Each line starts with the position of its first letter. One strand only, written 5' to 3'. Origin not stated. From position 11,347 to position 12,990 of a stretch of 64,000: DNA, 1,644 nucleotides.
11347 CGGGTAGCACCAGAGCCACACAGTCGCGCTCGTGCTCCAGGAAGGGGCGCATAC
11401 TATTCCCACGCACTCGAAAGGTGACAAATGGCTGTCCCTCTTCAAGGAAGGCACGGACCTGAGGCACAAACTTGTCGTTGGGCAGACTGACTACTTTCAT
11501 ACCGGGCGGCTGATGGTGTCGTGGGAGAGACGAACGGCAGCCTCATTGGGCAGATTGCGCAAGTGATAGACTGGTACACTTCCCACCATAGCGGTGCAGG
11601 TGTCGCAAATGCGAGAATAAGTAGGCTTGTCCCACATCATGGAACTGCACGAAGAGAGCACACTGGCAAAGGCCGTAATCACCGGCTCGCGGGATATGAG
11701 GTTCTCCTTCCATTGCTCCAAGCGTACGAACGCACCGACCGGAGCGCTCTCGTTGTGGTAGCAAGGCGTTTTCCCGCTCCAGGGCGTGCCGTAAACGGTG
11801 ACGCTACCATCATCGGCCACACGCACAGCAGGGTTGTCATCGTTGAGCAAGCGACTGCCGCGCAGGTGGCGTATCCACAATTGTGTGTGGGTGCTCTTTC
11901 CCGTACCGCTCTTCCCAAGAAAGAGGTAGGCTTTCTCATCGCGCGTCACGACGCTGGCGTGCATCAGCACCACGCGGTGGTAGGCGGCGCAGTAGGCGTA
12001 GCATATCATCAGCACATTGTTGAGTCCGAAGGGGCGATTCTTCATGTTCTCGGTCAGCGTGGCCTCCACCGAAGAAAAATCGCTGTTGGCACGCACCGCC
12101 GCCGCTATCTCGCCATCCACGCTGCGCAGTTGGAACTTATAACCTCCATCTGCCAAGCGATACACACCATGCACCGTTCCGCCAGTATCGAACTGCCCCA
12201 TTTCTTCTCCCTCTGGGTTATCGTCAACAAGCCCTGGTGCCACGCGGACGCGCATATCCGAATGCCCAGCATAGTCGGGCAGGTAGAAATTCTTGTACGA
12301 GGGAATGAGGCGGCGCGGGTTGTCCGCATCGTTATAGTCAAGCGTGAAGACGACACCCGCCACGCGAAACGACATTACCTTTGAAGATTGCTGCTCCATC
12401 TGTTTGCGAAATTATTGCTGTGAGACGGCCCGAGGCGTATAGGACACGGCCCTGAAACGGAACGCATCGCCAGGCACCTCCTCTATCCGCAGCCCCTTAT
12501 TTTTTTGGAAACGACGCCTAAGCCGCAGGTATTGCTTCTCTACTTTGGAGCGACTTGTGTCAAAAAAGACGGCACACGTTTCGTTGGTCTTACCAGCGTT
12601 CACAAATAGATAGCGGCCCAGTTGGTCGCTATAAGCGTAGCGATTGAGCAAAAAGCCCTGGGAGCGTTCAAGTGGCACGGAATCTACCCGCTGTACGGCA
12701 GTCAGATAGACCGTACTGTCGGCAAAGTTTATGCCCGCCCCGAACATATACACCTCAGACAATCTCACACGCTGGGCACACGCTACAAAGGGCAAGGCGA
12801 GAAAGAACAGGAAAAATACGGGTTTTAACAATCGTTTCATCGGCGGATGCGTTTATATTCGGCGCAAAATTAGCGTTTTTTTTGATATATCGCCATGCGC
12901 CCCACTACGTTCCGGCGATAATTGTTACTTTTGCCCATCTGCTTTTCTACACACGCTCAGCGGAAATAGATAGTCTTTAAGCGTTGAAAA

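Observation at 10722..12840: Orphan RiPP-like operon: secreted protein, HprK-like kinase, S24 peptidase and PqqD/RRE, with no recognisable precursor or core maturase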

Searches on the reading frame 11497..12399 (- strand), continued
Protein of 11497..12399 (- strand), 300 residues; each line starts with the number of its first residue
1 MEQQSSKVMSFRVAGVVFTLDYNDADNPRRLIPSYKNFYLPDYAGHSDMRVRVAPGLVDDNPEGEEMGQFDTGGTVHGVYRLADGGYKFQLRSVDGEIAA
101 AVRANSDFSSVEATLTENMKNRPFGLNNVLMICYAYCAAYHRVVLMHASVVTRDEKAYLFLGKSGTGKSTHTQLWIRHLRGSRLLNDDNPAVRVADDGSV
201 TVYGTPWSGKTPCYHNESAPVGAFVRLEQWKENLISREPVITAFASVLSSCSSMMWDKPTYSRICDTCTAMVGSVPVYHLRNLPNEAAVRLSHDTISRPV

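Call 91: get_annotated_region(hit=H1, flank=5000)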
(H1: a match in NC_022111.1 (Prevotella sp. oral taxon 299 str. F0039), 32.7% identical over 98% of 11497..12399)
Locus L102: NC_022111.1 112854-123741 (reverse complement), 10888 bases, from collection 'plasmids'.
description: Prevotella sp. oral taxon 299 str. F0039 plasmid unnamed, complete sequence
organism: Prevotella sp. oral taxon 299 str. F0039 (NCBI taxid 575614)
taxonomy: Bacteria; Bacteroidota; Bacteroidia; Bacteroidales; Prevotellaceae; Prevotella; Prevotella sp. oral taxon 299; Prevotella sp. oral taxon 299 str. F0039
host: -; source: Homo sapiens; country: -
typing (MOB-suite, as given by PLSDB): non-mobilizable; replicon rep_cluster_406,rep_cluster_742,rep_cluster_90; mating-pair formation MPF_T
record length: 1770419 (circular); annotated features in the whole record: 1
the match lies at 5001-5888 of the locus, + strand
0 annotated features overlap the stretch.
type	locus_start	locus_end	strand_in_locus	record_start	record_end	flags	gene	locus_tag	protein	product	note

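Call 106: find_related_loci(query=L101:6605-7495:+, collection=metagenome_contigs, flank=4000)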
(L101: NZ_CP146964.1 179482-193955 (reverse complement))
Query L101:6605-7495:+ (296 aa) in metagenome_contigs; peptide patterns used: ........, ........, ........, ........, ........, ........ (x = any residue, [..] = any of these).
98 stretches matched a pattern; 3 encode a relative of the query (tblastn E <= 1e-3); 3 distinct loci.
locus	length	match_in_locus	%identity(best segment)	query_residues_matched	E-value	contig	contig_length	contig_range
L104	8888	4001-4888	99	1-296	0e+0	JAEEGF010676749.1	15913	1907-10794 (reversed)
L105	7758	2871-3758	99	1-296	0e+0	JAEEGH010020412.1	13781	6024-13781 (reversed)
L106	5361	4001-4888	99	1-296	0e+0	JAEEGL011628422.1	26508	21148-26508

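Call 107: search_dna_similar(query=L101:6605-7495:+, collection=plasmids, mode=protein, max_evalue=0.001, max_rows=25)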
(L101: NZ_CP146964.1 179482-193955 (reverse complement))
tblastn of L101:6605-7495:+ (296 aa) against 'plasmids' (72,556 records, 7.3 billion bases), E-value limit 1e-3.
Records with a match: 3; places in all: 3; records where one place covers at least 80% of the query: 1.
Best place of each record, by identity: >=99% 1; <60% 2.
By first word of the organism name: Butyrivibrio 1; Phocaeicola 1; Prevotella 1.
By predicted mobility (MOB-suite, as given by PLSDB): non-mobilizable 3.
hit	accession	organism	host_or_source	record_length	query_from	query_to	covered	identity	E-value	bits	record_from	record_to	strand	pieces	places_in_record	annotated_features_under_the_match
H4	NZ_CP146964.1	Butyrivibrio fibrisolvens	Bovinae,Bovine rumen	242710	1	296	100%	99.7%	0e+0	615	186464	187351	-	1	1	hypothetical protein | ABC transporter ATP-binding protein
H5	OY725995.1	Phocaeicola massiliensis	-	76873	140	295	53%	31.6%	3e-13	77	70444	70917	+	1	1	record has no annotation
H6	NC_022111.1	Prevotella sp. oral taxon 299 str. F0039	Homo sapiens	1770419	138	292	52%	26.3%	4e-10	68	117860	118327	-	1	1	none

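Call 108: get_annotated_region(hit=H2, flank=6500)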
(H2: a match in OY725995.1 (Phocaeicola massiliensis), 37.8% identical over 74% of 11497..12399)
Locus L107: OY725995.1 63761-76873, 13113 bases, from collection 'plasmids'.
description: Phocaeicola massiliensis strain Bacteroides massiliensis TSDC17.2-1.1 genome assembly, plasmid: 21
organism: Phocaeicola massiliensis (NCBI taxid 204516)
taxonomy: Bacteria; Bacteroidota; Bacteroidia; Bacteroidales; Bacteroidaceae; Phocaeicola; Phocaeicola massiliensis
host: -; source: -; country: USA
typing (MOB-suite, as given by PLSDB): non-mobilizable
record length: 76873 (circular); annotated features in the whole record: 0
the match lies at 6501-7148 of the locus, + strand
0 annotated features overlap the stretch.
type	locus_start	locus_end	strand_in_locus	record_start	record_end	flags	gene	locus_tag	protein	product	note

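Call 112: search_protein_families(library=pfam, proteins=[L101:3804-4874:+, L101:4914-5636:+, L101:5620-6612:+, L101:6605-7495:+, L101:8161-8628:+, L101:7895-8164:+, L107:3554-4663:+, L107:4667-6289:+, L107:7183-7605:+], max_evalue=0.01)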
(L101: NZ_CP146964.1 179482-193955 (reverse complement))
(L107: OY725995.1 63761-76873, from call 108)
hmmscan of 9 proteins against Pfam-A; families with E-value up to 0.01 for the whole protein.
L101:3804-4874:+ (356 aa): 0 families

L101:4914-5636:+ (240 aa): 2 families
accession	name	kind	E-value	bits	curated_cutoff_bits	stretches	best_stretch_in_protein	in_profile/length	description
PF00664.28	ABC_membrane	-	2e-19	70.8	28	1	38-235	3-205/274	ABC transporter transmembrane region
PF06472.20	ABC_membrane_2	-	0.0023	17.8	24.4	1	36-211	17-198/269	ABC transporter transmembrane region 2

L101:5620-6612:+ (330 aa): 10 families
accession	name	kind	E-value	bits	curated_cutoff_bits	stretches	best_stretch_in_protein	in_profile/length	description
PF00005.33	ABC_tran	-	2.6e-26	93.3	25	1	128-277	2-137/137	ABC transporter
PF13401.12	AAA_22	-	4.7e-06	27.4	27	1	139-293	7-109/130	AAA domain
PF02463.25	SMC_N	-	9.5e-06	25.6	40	1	256-315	148-207/220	RecF/RecN/SMC N terminal domain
PF13191.12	AAA_16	-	8e-05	23.6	32.6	1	139-298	26-162/167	AAA ATPase domain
PF20720.3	nSTAND3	-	0.0014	18.8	27.2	0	139-159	19-39/155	Novel STAND NTPase 3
PF00664.28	ABC_membrane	-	0.0017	18.5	28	1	12-67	217-272/274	ABC transporter transmembrane region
PF13304.12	AAA_21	-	0.0025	18.4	27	0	139-169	1-37/304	AAA domain, putative AbiEii toxin, Type IV TA system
PF05729.18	NACHT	-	0.0042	17.4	26.7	0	140-159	3-22/167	NACHT domain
PF00004.35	AAA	-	0.0049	17.8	21.2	0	142-169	3-30/131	ATPase family associated with various cellular activities (AAA)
PF03193.22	RsgA_GTPase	-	0.0095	16.2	30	0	130-169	100-138/174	RsgA GTPase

L101:6605-7495:+ (296 aa): 0 families

L101:8161-8628:+ (155 aa): 0 families

L101:7895-8164:+ (89 aa): 1 family
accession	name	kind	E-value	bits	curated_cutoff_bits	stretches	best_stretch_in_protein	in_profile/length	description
PF05402.18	PqqD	-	1e-12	48.6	23.4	1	25-87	4-67/67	Coenzyme PQQ synthesis protein D (PqqD)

L107:3554-4663:+ (369 aa): 1 family
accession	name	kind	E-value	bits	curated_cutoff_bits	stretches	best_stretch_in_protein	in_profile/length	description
PF14907.12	NTP_transf_5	-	2e-41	142.7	31.2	1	33-285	2-249/249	Uncharacterised nucleotidyltransferase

L107:4667-6289:+ (540 aa): 5 families
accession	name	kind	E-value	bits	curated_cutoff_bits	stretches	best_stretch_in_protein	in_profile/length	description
PF00005.33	ABC_tran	-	1.5e-32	113.5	25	1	345-494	1-137/137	ABC transporter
PF09818.15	ABC_ATPase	-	0.00072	19.1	23.2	1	436-496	129-188/283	P-loop domain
PF02463.25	SMC_N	-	0.0017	18.3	40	1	432-537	120-209/220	RecF/RecN/SMC N terminal domain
PF03193.22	RsgA_GTPase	-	0.0062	16.8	30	0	354-386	106-137/174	RsgA GTPase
PF00664.28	ABC_membrane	-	0.0077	16.4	28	0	21-205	5-189/274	ABC transporter transmembrane region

L107:7183-7605:+ (140 aa): 0 families

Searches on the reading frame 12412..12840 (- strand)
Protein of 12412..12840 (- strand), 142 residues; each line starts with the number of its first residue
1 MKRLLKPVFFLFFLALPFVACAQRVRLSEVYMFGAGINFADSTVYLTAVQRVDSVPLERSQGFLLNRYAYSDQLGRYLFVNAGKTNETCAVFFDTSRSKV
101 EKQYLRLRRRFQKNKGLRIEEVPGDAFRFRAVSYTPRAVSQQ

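Call 3: search_protein_families(library=pfam, proteins=[window:12412-12840:-], max_evalue=0.1)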
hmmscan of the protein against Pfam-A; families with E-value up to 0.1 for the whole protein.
window:12412-12840:- (142 aa): 0 families

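Call 4: search_protein_families(library=ncbifam, proteins=[window:12412-12840:-], max_evalue=0.1)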
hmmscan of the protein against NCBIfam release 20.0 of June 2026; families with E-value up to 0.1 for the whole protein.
window:12412-12840:- (142 aa): 0 families

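Call 38: find_homologous_proteins(query=window:12412-12840:-, max_evalue=0.001)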
Query window:12412-12840:- (142 aa): 6 proteins with E <= 0.001 among 103 candidates.
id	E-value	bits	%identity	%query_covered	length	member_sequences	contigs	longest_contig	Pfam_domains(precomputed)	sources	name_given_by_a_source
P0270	1.4e-84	299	97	100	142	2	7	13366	-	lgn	-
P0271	4.2e-44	168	58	95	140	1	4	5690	-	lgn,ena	-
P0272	8.8e-41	157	55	96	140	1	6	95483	-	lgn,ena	-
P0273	3.6e-37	145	55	92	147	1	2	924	-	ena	-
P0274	4.5e-37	145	54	94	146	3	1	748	-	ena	-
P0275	4.1e-33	132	52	89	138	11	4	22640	-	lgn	-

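Call 40: find_homologous_proteins(query=A3, max_evalue=0.001)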
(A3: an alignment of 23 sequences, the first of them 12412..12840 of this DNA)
Query A3 (23 sequences) (142 aa, profile of the alignment): 78 proteins with E <= 0.001 among 2824 candidates.
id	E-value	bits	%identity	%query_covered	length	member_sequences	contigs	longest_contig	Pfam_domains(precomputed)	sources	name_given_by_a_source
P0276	1.9e-43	166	31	100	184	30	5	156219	-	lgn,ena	-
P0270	2.2e-42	162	97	100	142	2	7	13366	-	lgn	-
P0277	1.3e-41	160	35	99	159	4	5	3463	-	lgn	-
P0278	2.1e-37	146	29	96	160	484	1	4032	-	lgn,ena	-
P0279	1.6e-36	143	36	74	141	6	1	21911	-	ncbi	-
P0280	1.7e-36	143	37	93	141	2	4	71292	-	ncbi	-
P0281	1.3e-35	140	35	93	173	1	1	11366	-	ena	-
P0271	1.7e-35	140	58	95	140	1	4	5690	-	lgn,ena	-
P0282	2.0e-35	140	40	73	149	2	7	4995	-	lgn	-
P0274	2.3e-35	140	54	94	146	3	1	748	-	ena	-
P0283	3.1e-35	139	36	74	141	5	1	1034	-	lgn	-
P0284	3.4e-35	139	59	81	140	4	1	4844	-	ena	-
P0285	5.2e-34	135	28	71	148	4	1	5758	-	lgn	-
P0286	5.7e-34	135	29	71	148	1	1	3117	-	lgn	-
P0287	6.9e-34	135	35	79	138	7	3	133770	-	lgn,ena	-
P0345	2.5e-13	68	-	-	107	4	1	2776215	-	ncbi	-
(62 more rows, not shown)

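Call 43: find_encoding_contigs(protein=P0345, flank=6000, max_places=2)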
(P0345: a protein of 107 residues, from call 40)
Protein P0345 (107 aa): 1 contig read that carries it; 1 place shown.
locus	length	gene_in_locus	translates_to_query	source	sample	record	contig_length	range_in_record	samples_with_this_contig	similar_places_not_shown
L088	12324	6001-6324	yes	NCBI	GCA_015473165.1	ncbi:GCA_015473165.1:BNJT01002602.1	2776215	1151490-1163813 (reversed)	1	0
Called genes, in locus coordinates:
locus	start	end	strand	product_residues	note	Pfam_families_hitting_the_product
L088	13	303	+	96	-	PF05258:DciA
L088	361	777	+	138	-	-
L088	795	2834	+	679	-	PF13086:AAA_11, PF13245:AAA_19 (weak)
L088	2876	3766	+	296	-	PF13087:AAA_12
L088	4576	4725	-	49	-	-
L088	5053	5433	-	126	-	-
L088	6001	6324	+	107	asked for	-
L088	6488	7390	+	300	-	PF27840:ScmC (faint)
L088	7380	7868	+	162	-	-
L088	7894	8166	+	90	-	PF05402:PqqD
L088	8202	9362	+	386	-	PF06418:CTP_synth_N, PF00117:GATase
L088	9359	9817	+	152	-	PF00117:GATase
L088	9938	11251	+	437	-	PF14849:YidC_periplas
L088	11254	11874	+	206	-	PF02096:60KD_IMP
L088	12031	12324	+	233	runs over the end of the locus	PF26549:Tricorn_N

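Call 47: predict_structure(alignment_id=A4)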
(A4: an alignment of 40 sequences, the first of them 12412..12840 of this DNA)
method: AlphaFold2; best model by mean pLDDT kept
length: 142 residues; sequences in the alignment: 40
mean_pLDDT: 85.2   pTM: 0.74
mean pLDDT of the five models: 85.2, 84.7, 83.8, 83.1, 82.1
residues with pLDDT >= 90: 91; 70-90: 21; 50-70: 24; < 50: 6
segments of 3 or more residues with pLDDT < 50: 1-3, 140-142
pLDDT, mean of each block of 10 residues (from residue 1): 52 55 81 96 96 92 91 96 88 98 98 94 96 71 39
secondary structure, 60 per line:
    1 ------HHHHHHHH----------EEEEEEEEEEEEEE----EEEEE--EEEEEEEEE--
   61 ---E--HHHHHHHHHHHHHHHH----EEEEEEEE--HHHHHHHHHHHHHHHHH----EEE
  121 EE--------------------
elements in order: H7-14 E25-38 E43-47 E50-58 H67-82 E87-94 H97-113 E118-122

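Call 50: fold_search(model_id=the predicted structure, library=pdb)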
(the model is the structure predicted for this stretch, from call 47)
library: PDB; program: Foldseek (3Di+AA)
matches with E <= 10: 97; with E <= 0.001: 0
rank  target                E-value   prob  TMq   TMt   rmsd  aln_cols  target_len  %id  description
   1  2nyt_B                9.8e-01  0.05  0.18  0.15  10.0       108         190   10  The APOBEC2 Crystal Structure and Functional Implications for AID (released 2007-01-09)
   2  6m6v_A                1.0e+00  0.03  0.16  0.17  16.6       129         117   12  Crystal structure the toxin-antitoxin MntA-HepT (released 2020-09-30)
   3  8aa2_G                1.8e+00  0.04  0.13  0.06   9.2        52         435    4  Inactive levan utilisation machinery (utilisome) in the presence of levan fructo-oligosaccharides DP 15-25 (released 2023-06-07)
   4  8pu3_B                1.9e+00  0.06  0.19  0.28   8.1        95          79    7  Complex of the toxin/antitoxin FaRel2/ATfaRel2 (released 2024-07-24)
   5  6p7b_A                1.9e+00  0.03  0.17  0.16  14.4       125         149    8  Crystal structure of Fowlpox virus resolvase and substrate Holliday junction DNA complex (released 2020-04-29)
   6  1ln0_A                2.3e+00  0.10  0.28  0.40   7.8       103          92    8  Structure of the Catalytic Domain of Homing Endonuclease I-TevI (released 2002-10-30)
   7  2nyt_D                2.3e+00  0.03  0.18  0.16  10.0       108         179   10  The APOBEC2 Crystal Structure and Functional Implications for AID (released 2007-01-09)
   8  2nyt_A                2.4e+00  0.03  0.18  0.15  18.2       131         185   11  The APOBEC2 Crystal Structure and Functional Implications for AID (released 2007-01-09)
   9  8fru_J                2.4e+00  0.03  0.16  0.15  12.8        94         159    7  60S subunit of the Giardia lamblia 80S ribosome (released 2024-01-31)
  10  6sk0_A                2.4e+00  0.03  0.17  0.11  18.5       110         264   13  The VgrG spike from the Type 6 secretion system (released 2020-04-29)
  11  8grb_E                2.4e+00  0.03  0.19  0.10  11.6       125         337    9  Crystal structure of a constitutively active mutant of the alpha beta heterodimer of human IDH3 (released 2022-12-07)
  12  6nfl                  2.8e+00  0.02  0.14  0.12  18.3       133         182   11  Crystal Structure of the Cancer Genomic DNA Mutator APOBEC3B with loop 7 from APOBEC3G complexed with 2-HP (released 2019-12-25)
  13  8pu1_A                2.9e+00  0.07  0.23  0.37   7.1        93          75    8  Structure of the toxin/antitoxin complex FaRel/ATfaRel2 with APCPP (released 2024-07-24)
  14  2nyt_C                2.9e+00  0.04  0.22  0.18   9.9       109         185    9  The APOBEC2 Crystal Structure and Functional Implications for AID (released 2007-01-09)
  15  4weu_A                3.1e+00  0.03  0.21  0.15   7.3        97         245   12  Co-complex structure of the F4 fimbrial adhesin FaeG variant ad with llama single domain antibody V3 (released 2015-02-04)
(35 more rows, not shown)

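Call 72: search_protein_families(library=padloc, proteins=[window:12412-12840:-], max_evalue=0.01)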
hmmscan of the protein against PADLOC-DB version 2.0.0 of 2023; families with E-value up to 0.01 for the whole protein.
window:12412-12840:- (142 aa): 0 families

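Call 81: search_solved_structures(query=A4, max_evalue=1)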
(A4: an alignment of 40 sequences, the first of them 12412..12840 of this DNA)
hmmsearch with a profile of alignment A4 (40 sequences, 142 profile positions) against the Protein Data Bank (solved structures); distinct sequences matched with E-value up to 1: 1.
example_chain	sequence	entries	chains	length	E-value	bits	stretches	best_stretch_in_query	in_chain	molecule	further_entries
9e5c_1h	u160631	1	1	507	0.28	14.4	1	64-125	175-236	Dynein regulatory complex subunit 2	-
